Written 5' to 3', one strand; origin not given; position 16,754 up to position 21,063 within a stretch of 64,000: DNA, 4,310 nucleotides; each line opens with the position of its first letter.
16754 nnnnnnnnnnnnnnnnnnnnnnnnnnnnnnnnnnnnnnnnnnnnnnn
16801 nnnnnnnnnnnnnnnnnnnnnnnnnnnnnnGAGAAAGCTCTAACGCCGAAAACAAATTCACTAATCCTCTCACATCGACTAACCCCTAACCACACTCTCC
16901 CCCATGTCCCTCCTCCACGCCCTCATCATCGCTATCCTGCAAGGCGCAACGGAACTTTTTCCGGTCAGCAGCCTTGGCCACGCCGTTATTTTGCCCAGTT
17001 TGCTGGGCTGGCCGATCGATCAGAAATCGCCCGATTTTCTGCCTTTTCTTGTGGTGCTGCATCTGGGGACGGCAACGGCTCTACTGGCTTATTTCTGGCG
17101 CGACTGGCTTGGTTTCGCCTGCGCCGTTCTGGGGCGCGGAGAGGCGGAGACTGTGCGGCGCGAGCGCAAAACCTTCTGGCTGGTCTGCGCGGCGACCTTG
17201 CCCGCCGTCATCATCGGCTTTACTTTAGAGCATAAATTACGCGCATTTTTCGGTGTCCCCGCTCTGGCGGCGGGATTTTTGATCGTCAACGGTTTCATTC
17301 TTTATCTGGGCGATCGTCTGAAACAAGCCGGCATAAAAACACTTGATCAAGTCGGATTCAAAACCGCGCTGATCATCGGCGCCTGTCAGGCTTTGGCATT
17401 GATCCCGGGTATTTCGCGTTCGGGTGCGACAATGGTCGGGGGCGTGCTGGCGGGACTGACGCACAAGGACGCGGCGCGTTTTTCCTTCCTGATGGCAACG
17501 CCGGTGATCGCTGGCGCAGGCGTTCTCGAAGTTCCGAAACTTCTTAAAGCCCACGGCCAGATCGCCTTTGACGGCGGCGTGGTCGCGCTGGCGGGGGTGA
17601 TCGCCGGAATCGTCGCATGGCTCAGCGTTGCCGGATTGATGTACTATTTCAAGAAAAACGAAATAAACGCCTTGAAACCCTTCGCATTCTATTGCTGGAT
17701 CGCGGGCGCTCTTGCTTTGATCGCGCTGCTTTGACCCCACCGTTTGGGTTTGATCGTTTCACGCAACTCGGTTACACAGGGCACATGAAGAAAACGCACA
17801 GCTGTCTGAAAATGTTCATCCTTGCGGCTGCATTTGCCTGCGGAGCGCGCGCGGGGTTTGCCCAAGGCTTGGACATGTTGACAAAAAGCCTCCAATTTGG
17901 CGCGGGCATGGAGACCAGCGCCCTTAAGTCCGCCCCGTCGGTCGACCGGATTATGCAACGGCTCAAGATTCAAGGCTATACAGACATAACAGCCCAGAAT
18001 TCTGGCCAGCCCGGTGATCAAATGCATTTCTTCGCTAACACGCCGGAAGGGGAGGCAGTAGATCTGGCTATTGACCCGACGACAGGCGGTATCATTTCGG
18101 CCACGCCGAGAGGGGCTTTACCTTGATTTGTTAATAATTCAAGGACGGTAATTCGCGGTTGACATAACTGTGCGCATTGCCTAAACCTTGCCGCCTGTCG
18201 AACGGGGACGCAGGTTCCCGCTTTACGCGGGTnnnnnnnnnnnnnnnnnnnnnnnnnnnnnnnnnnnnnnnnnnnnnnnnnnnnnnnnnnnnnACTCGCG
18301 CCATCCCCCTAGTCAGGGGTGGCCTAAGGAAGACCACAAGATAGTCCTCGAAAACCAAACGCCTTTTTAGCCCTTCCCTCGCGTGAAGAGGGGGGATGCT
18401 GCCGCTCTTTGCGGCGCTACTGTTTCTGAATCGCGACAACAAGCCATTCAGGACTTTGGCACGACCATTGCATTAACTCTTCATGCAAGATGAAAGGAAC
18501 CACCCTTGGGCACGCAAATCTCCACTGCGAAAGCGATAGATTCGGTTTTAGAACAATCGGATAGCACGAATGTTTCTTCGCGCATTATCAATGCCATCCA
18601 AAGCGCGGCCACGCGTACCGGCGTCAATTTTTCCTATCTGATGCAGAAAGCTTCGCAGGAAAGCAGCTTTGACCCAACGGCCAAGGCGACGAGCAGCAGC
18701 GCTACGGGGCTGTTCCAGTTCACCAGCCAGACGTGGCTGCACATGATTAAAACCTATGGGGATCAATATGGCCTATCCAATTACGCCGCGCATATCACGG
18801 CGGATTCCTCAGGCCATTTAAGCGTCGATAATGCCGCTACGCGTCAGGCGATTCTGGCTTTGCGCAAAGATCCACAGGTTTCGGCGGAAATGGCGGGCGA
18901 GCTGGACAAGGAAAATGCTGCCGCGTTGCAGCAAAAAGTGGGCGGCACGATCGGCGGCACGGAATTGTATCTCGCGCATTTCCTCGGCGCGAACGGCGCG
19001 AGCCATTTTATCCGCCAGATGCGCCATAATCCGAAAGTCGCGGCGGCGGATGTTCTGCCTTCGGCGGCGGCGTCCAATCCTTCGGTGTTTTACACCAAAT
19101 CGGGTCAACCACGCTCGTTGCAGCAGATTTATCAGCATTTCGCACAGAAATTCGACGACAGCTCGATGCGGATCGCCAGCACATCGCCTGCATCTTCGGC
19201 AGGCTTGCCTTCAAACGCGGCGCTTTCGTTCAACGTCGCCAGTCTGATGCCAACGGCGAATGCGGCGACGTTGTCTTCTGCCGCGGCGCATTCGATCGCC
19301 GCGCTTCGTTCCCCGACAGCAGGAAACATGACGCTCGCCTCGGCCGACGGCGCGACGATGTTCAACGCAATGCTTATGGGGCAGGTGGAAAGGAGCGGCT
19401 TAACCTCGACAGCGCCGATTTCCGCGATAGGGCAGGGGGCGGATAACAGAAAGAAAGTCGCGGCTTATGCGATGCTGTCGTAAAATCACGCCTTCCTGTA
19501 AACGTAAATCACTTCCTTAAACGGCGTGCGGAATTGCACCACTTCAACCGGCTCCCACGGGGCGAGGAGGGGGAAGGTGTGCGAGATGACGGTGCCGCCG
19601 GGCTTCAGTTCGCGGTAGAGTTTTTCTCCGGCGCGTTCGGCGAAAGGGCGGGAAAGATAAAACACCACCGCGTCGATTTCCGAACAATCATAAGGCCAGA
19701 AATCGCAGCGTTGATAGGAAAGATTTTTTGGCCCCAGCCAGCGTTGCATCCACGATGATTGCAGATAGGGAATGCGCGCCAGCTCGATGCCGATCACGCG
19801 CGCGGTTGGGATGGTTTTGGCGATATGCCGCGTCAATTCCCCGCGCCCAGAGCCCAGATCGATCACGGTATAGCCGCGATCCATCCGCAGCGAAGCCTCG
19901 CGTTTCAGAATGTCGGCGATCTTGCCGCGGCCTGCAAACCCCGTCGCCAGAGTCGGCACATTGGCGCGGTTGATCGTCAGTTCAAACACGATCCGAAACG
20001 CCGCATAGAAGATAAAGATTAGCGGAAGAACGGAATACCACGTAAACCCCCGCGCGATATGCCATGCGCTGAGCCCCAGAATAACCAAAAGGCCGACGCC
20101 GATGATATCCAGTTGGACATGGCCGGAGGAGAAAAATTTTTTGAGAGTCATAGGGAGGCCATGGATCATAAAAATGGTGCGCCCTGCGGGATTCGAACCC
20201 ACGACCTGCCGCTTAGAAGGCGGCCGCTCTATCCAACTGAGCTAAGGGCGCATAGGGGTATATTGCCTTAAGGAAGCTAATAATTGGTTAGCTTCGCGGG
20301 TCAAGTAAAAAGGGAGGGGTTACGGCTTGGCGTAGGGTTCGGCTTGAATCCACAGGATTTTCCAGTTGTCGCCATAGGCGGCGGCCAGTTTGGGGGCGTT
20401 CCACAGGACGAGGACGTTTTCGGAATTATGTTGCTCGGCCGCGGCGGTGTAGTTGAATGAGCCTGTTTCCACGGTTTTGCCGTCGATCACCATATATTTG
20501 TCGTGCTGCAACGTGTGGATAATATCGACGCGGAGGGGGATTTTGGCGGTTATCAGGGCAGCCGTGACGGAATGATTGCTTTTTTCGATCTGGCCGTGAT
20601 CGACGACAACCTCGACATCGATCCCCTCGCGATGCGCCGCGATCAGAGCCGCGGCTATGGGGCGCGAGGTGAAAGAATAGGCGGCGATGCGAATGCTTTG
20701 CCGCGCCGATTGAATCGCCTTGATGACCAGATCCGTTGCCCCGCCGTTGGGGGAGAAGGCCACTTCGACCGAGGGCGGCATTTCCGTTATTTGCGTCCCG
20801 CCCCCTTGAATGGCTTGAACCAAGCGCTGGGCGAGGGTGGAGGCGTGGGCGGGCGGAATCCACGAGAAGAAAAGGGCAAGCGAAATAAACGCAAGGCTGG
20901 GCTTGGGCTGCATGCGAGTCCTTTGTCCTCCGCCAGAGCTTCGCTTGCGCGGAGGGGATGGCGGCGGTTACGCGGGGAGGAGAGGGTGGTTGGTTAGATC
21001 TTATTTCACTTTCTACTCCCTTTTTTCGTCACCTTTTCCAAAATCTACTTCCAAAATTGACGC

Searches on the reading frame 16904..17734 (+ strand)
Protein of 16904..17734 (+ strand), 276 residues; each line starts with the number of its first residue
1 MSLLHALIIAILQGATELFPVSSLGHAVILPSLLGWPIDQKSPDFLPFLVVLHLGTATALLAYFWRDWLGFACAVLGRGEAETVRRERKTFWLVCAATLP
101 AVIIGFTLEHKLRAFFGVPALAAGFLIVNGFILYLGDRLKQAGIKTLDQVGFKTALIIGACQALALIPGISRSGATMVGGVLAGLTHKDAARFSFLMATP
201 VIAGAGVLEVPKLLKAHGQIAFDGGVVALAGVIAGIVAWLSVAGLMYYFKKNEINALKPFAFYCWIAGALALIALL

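Call 108: search_protein_families(library=pfam, proteins=[window:16904-17734:+], max_evalue=0.0001)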
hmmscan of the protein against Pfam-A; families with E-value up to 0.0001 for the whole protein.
window:16904-17734:+ (276 aa): 1 family
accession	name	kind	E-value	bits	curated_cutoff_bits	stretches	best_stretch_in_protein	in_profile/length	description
PF02673.24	BacA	-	1.1e-70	238.7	33.4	1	6-269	1-256/257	Bacitracin resistance protein BacA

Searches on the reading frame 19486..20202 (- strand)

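Call 4: search_protein_families(library=pfam, proteins=[window:19486-20202:-], max_evalue=0.1)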
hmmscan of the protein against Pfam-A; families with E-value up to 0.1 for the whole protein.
window:19486-20202:- (238 aa): 12 families
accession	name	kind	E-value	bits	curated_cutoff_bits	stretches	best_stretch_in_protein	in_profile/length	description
PF13649.12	Methyltransf_25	-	1.5e-06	29.2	27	1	113-203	1-97/97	Methyltransferase domain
PF13847.12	Methyltransf_31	-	2.5e-05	24.4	27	1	108-209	2-111/145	Methyltransferase domain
PF02390.23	Methyltransf_4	-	0.00068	19.6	24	1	112-163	4-55/173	Putative methyltransferase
PF01728.25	FtsJ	-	0.00098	19.5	24.1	1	94-144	8-56/181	FtsJ-like methyltransferase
PF08241.18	Methyltransf_11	-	0.0013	19.8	21.2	1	115-206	2-94/95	Methyltransferase domain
PF08123.19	DOT1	-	0.0027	17.7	23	1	105-145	38-78/205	Histone methylation protein DOT1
PF13489.12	Methyltransf_23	-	0.003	17.8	27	1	94-144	8-55/164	Methyltransferase domain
PF24675.1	NpmA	-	0.014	15.1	60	1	106-142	20-56/214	16S rRNA (adenine(1408)-N(1))-methyltransferase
PF08242.18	Methyltransf_12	-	0.024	15.8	30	1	114-145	1-32/98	Methyltransferase domain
PF01135.25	PCMT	-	0.052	13.8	20.3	1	105-168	69-133/210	Protein-L-isoaspartate(D-aspartate) O-methyltransferase (PCMT)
PF13679.12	Methyltransf_32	-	0.069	13.5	27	1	105-144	21-64/143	Methyltransferase domain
PF02353.26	CMAS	-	0.081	12.7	27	0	104-142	57-94/273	Mycolic acid cyclopropane synthetase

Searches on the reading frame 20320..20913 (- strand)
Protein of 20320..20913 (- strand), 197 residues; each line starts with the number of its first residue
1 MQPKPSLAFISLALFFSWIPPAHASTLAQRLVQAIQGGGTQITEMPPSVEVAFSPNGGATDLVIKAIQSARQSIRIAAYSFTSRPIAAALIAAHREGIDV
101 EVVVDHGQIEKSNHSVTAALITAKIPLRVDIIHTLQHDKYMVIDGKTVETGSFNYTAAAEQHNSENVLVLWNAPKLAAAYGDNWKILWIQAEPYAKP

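Call 4: search_protein_families(library=pfam, proteins=[window:20320-20913:-], max_evalue=0.1)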
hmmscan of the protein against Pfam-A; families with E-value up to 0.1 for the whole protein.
window:20320-20913:- (197 aa): 3 families
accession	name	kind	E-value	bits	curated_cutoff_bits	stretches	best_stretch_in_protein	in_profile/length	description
PF13091.12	PLDc_2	-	1.3e-25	90.2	27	1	63-182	1-126/132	PLD-like domain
PF07894.18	SACK1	-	1.1e-06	28.8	21.4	1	60-191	127-272/274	Scaffolding anchor of CK1 domain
PF00614.28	PLDc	-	0.0056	17.1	21.9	1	136-156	5-25/28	Phospholipase D Active site motif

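Call 5: search_protein_families(library=padloc, proteins=[window:20320-20913:-], max_evalue=0.1)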
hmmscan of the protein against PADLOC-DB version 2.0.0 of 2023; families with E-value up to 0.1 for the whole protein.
window:20320-20913:- (197 aa): 13 families
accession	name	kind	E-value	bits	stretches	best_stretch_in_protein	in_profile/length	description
PDLC02612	DrmC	-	7.9e-11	39.9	1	57-187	90-224/235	DrmC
PDLC02609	DrmC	-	3.4e-10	38.3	1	55-178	93-223/241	DrmC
PDLC02614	DrmC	-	4.6e-10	37.5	1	65-165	28-130/153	DrmC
PDLC02597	DrmC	-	3.1e-07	28.5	1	60-179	97-227/242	DrmC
PDLC03922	MkoB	-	6.2e-06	23.8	1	29-164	456-575/610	-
PDLC02588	DrmC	-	8.2e-06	23.6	1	62-168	108-225/256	DrmC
PDLC03924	MkoC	-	1.4e-05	21.4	1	62-165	996-1111/1136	-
PDLC02607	DrmC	-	2.3e-05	21.9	1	58-176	110-242/265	DrmC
PDLC02606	DrmC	-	0.00031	18.6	1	61-168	37-155/182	DrmC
PDLC02587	DrmC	-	0.0013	15.8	1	136-179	205-247/267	DrmC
PDLC02585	DrmC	-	0.0023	15.5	1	62-166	109-224/253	DrmC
PDLC02901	DpdK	-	0.017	12.8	1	89-177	73-159/173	DpdK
PDLC02605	DrmC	-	0.036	11.7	1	63-117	120-177/270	DrmC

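Call 6: search_protein_families(library=ncbifam, proteins=[window:20320-20913:-], max_evalue=0.1)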
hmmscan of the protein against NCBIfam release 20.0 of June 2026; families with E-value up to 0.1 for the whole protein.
window:20320-20913:- (197 aa): 8 families
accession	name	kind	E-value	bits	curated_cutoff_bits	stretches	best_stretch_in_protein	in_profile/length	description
NF038319.1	DISARM_DrmC_I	equivalog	7.1e-10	38.8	133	1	55-165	91-213/236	DISARM system phospholipase D-like protein DrmC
NF010491.0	PRK13912.1-2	equivalog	8.1e-10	38.8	225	1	60-168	38-155/180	nuclease NucT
NF010492.0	PRK13912.1-3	equivalog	1.5e-09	37.6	297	1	63-171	39-156/178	nuclease NucT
NF010490.0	PRK13912.1-1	equivalog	3.5e-08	33.7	211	1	59-167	31-136/159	nuclease NucT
NF010493.0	PRK13912.1-4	equivalog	2.6e-05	24.2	351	1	63-165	32-143/171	nuclease NucT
TIGR04265.1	bac_cardiolipin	equivalog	0.00012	21.2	290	1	60-155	131-240/483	cardiolipin synthase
NF008427.0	PRK11263.1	equivalog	0.018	14.1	281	0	63-155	24-131/409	cardiolipin synthase ClsB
NF041068.1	DpdK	equivalog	0.023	14.3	100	1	88-177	69-157/167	phospholipase D-like domain-containing protein DpdK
